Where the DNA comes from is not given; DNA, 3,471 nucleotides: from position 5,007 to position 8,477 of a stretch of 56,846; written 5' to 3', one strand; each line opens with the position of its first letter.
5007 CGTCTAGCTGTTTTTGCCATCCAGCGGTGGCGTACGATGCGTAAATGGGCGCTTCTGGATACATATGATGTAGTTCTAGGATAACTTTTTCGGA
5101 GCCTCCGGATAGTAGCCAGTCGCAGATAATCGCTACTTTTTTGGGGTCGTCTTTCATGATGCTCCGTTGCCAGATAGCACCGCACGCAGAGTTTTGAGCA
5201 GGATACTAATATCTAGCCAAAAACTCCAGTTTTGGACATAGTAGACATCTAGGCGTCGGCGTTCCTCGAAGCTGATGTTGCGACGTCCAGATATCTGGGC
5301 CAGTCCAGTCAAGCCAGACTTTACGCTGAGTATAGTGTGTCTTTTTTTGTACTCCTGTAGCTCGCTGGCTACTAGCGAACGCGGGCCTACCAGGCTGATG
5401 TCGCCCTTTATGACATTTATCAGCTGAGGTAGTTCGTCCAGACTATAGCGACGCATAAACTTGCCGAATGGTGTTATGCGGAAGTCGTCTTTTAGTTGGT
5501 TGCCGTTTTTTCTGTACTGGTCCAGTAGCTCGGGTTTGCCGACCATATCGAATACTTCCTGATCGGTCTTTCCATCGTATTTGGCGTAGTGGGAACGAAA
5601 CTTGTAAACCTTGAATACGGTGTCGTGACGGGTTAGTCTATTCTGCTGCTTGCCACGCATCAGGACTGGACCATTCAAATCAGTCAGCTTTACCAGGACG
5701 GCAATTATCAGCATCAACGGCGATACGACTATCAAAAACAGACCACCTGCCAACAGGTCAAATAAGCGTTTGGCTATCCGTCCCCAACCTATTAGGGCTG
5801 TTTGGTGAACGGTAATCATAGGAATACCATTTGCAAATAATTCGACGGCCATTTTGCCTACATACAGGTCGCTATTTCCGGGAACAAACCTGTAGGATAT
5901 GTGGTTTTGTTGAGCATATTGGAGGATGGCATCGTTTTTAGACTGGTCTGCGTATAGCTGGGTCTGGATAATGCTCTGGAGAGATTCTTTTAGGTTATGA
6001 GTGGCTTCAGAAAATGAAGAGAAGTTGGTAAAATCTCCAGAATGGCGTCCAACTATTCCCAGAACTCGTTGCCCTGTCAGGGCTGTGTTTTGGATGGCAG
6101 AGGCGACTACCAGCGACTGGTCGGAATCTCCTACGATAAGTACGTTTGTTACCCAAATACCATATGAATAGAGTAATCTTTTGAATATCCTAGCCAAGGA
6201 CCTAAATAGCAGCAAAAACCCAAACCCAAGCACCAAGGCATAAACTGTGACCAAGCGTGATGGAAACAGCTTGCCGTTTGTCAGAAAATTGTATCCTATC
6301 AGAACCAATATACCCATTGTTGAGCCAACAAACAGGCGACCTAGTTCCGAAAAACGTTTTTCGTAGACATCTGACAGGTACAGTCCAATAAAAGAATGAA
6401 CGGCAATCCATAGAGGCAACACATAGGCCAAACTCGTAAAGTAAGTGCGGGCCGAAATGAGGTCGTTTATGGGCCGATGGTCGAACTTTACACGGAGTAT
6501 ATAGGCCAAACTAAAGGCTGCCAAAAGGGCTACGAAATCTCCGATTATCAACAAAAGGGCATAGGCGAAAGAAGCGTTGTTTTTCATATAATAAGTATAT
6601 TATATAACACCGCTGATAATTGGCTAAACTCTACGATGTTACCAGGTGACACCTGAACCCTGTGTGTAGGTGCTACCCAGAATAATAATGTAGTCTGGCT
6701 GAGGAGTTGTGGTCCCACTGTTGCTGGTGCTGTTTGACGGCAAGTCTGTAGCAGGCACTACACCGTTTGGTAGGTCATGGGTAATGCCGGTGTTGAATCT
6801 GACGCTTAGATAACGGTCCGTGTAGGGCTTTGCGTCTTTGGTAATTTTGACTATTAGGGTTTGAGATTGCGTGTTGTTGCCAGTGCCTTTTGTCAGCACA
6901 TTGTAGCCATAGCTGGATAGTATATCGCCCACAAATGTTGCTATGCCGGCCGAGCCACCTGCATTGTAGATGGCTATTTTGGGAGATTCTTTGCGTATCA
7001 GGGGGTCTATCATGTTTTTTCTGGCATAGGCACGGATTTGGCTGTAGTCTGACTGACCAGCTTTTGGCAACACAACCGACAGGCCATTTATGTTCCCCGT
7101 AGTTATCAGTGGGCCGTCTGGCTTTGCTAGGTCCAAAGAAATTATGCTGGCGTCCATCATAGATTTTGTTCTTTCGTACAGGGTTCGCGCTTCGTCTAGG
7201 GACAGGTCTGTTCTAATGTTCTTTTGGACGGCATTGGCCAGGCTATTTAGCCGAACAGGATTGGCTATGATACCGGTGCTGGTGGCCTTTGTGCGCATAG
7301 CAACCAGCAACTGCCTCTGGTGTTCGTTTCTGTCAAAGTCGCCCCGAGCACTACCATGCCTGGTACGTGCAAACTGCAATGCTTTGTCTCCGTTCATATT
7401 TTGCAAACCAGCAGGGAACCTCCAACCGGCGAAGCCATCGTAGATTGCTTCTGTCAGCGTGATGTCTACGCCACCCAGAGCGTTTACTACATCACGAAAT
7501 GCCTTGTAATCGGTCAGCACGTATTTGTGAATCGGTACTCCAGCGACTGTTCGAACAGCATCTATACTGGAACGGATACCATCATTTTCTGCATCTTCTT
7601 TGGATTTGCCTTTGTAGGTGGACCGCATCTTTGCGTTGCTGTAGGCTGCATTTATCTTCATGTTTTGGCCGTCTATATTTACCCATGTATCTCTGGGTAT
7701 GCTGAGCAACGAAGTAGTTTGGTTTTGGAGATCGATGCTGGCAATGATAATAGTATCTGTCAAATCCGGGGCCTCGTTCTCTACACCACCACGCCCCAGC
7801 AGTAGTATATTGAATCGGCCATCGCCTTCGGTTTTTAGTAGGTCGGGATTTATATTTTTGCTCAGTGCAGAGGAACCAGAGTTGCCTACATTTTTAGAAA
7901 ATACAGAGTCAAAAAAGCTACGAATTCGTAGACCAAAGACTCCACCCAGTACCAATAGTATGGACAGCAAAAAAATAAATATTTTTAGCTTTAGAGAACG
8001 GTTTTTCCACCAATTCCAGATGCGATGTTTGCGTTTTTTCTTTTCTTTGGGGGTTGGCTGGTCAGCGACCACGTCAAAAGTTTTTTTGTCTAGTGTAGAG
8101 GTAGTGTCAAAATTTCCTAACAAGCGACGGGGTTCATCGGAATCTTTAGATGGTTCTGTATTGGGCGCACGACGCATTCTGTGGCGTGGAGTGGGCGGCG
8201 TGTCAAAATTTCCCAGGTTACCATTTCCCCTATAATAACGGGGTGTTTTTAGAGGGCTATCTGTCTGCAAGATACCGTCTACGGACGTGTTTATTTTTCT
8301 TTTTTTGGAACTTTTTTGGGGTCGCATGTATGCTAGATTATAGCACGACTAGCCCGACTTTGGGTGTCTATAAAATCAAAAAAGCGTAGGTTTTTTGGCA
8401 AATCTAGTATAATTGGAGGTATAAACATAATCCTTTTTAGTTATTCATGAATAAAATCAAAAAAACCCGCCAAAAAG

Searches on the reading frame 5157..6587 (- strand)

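Call 16: search_protein_families(library=pfam, proteins=[window:5157-6587:-], max_evalue=0.001)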
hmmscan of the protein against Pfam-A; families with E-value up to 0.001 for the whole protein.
window:5157-6587:- (477 aa): 2 families
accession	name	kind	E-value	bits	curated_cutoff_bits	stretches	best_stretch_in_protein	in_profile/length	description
PF02397.22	Bac_transf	-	6.7e-56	189.1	27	1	273-471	1-178/179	Bacterial sugar transferase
PF13727.12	CoA_binding_3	-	6.5e-08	33.2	25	1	67-183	3-114/175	CoA-binding domain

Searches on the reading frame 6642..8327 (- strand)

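Call 16: search_protein_families(library=pfam, proteins=[window:6642-8327:-], max_evalue=0.001)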
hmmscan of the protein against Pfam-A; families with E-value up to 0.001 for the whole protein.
window:6642-8327:- (562 aa): 2 families
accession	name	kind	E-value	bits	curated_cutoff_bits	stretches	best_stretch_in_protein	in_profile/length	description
PF03816.19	LytR_cpsA_psr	-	7.7e-38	130.4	24.6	1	190-348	2-148/150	LytR_cpsA_psr family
PF13399.11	LytR_C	-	5.1e-06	27.8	22.2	1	450-499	3-51/86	LytR cell envelope-related transcriptional attenuator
